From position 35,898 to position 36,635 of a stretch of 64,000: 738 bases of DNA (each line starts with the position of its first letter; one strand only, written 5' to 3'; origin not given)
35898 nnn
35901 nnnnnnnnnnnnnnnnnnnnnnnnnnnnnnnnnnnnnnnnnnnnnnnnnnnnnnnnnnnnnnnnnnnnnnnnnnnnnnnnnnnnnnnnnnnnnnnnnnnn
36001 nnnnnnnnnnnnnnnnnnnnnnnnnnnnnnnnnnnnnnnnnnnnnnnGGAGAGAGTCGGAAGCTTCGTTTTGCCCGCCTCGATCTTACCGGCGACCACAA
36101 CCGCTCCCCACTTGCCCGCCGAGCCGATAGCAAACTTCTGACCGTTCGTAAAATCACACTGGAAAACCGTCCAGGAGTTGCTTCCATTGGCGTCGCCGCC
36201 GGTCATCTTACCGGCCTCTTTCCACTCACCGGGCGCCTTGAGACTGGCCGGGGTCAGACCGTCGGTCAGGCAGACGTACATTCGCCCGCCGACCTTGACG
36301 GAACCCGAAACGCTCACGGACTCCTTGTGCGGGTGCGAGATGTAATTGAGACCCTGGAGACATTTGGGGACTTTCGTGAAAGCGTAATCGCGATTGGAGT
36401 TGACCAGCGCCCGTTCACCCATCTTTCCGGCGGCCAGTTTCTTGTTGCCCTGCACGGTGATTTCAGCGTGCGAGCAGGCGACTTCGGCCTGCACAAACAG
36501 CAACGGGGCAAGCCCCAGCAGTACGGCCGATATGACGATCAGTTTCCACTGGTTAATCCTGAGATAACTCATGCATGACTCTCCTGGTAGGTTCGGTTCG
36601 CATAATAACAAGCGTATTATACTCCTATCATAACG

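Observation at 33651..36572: Family member 4 sits 8 bp upstream of a formylglycine sulfatase on the same strand, a likely operon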

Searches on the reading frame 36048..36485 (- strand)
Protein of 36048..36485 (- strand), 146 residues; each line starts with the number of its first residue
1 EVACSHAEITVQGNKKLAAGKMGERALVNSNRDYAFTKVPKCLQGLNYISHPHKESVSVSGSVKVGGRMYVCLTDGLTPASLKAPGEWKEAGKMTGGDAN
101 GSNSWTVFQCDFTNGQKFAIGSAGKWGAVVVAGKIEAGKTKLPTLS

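Call 70: search_protein_families(library=pfam, proteins=[window:36048-36485:-], max_evalue=10)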
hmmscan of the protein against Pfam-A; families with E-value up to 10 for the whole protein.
window:36048-36485:- (146 aa): 0 families

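Call 77: predict_structure(alignment_id=A3)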
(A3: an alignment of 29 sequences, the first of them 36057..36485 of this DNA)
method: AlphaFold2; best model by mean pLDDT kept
length: 143 residues; sequences in the alignment: 29
mean_pLDDT: 93.4   pTM: 0.88
mean pLDDT of the five models: 93.4, 93.4, 92.5, 91.3, 90.9
residues with pLDDT >= 90: 126; 70-90: 9; 50-70: 6; < 50: 2
segments of 3 or more residues with pLDDT < 50: none
pLDDT, mean of each block of 10 residues (from residue 1): 80 94 96 96 97 93 98 97 98 93 96 98 94 88 64
secondary structure, 60 per line:
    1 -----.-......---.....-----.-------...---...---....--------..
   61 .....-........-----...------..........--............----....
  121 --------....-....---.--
elements in order: E8-13 E17-21 E35-37 E47-50 E59-65 E67-74 E89-98 E101-112 E117-120 E129-132 E134-137

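Call 85: find_homologous_proteins(query=A3, max_evalue=0.001)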
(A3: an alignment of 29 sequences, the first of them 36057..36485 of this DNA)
Query A3 (29 sequences) (143 aa, profile of the alignment): 2 proteins with E <= 0.001 among 1334 candidates.
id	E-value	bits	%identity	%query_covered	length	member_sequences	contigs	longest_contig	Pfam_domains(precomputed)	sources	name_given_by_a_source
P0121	6.5e-46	174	33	91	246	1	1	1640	-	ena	-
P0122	5.1e-13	67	32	33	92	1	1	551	-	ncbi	-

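Call 92: search_protein_representatives(alignment_id=A3)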
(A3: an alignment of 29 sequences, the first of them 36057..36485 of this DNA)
Query: 29 sequences, 142 profile positions. Proteins with E-value up to 0.001 (for the whole library): 300; up to 1e-10: 61; up to 1e-30: 18. The best 150 are listed.
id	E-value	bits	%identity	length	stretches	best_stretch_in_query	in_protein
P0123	6.3e-52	191.3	-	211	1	5-141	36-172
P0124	4.3e-47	175.7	-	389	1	3-138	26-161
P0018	4.2e-45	169.2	-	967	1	4-141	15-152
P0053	1.1e-43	164.6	-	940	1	3-140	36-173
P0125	4.0e-39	149.8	-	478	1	4-139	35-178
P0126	1.1e-38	148.4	-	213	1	3-139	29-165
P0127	8.7e-38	145.5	-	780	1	3-137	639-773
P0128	1.7e-37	144.6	-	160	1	3-137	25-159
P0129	1.8e-37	144.5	-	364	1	5-139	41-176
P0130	1.1e-36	142.0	-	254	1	6-138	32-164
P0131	1.5e-35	138.3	-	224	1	4-139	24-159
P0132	2.2e-35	137.7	-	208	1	8-139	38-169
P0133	2.5e-34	134.3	-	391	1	3-136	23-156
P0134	1.2e-33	132.1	-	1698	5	5-132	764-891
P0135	4.3e-33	130.3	-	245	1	4-140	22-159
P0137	2.9e-31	124.4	-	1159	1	7-136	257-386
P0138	4.1e-31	123.9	-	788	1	3-140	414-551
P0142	4.2e-26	107.6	-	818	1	3-139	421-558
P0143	7.3e-25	103.6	-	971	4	8-136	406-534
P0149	1.3e-20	89.8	-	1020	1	3-139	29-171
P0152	1.1e-18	83.5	-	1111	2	8-136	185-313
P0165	3.1e-14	69.2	-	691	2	9-131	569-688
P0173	3.5e-12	62.5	-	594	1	6-127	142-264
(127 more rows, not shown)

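Call 93: search_protein_families(library=pfam, proteins=[P0127, P0137, P0138, P0142, P0143, P0134, P0152, P0149, P0165, P0173], max_evalue=0.0001)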
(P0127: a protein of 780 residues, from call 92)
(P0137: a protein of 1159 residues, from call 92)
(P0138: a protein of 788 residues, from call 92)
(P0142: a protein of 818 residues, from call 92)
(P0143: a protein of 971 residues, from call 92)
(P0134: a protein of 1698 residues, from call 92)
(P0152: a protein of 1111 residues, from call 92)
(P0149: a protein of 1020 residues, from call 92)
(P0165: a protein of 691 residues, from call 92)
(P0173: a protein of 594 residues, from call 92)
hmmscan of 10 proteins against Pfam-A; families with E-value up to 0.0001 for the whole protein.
P0127 (780 aa): 0 families

P0137 (1159 aa): 2 families
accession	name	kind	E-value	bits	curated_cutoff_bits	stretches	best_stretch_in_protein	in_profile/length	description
PF18582.6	HZS_alpha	-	6.5e-22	78.4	26.6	1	905-994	2-98/98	Hydrazine synthase alpha subunit middle domain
PF13360.13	PQQ_2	-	2.2e-05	24.7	27.6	1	82-162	15-95/233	Outer membrane protein assembly factor BamB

P0138 (788 aa): 5 families
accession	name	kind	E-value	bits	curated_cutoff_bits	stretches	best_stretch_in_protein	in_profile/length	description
PF00246.29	Peptidase_M14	-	1e-18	68.4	21.6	1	563-699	16-188/286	Zinc carboxypeptidase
PF13088.12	BNR_2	-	4.4e-13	49.6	31.4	1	162-367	85-275/277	BNR repeat-like domain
PF24827.1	AstE_AspA_cat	-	2.7e-09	37.3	25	1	589-664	5-74/192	Succinylglutamate desuccinylase/Aspartoacylase catalytic domain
PF10994.13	DUF2817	-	1.4e-07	31.7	23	1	588-660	53-125/341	Protein of unknown function (DUF2817)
PF02012.26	BNR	-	1.6e-05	24.6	27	0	278-288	1-11/12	BNR/Asp-box repeat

P0142 (818 aa): 6 families
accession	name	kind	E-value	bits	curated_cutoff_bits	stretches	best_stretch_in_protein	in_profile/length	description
PF13088.12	BNR_2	-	1.3e-35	123.5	31.4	1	71-374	1-276/277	BNR repeat-like domain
PF13859.12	BNR_3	-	4.9e-24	85.7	27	1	63-377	2-307/308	BNR repeat-like domain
PF00246.29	Peptidase_M14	-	5.8e-18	65.9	21.6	1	574-702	19-183/286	Zinc carboxypeptidase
PF02012.26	BNR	-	4.2e-10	38.5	27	0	232-242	1-11/12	BNR/Asp-box repeat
PF24316.1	Tli3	-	2.2e-08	34.9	27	0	56-108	47-100/129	T6SS Tli3 immunity protein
PF24827.1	AstE_AspA_cat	-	1.6e-07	31.5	25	1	597-669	5-72/192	Succinylglutamate desuccinylase/Aspartoacylase catalytic domain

P0143 (971 aa): 2 families
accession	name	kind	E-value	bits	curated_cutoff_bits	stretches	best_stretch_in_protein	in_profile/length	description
PF13088.12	BNR_2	-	6.6e-06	26.1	31.4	0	128-354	77-272/277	BNR repeat-like domain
PF24793.1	GINT1_N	-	1.9e-05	24.3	27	1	50-141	52-150/304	Glucosamine inositolphosphorylceramide transferase 1, N-terminal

P0134 (1698 aa): 3 families
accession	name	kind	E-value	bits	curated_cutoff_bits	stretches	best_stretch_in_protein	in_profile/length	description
PF01522.26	Polysacc_deac_1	-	5.6e-27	94.6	23.1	1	1281-1396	7-112/124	Polysaccharide deacetylase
PF18962.6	Por_Secre_tail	-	8.2e-06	26.5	27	1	1625-1691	2-69/75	Secretion system C-terminal sorting domain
PF13088.12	BNR_2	-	1.2e-05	25.2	31.4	0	997-1223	78-271/277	BNR repeat-like domain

P0152 (1111 aa): 2 families
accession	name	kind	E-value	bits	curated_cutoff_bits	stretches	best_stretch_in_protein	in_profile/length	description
PF01522.26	Polysacc_deac_1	-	1.2e-26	93.6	23.1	1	696-817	6-117/124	Polysaccharide deacetylase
PF18962.6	Por_Secre_tail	-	3.1e-11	43.8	27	1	1038-1108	2-75/75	Secretion system C-terminal sorting domain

P0149 (1020 aa): 1 family
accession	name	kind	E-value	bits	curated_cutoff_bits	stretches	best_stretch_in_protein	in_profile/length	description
PF18582.6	HZS_alpha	-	1.3e-22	80.6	26.6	1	760-849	2-98/98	Hydrazine synthase alpha subunit middle domain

P0165 (691 aa): 2 families
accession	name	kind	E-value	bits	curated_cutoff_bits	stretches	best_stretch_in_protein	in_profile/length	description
PF00069.31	Pkinase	-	1.7e-35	123.2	31.7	1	15-264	1-255/263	Protein kinase domain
PF07714.23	PK_Tyr_Ser-Thr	-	6.6e-21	75.2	23.1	1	17-267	3-255/258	Protein tyrosine and serine/threonine kinase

P0173 (594 aa): 0 families
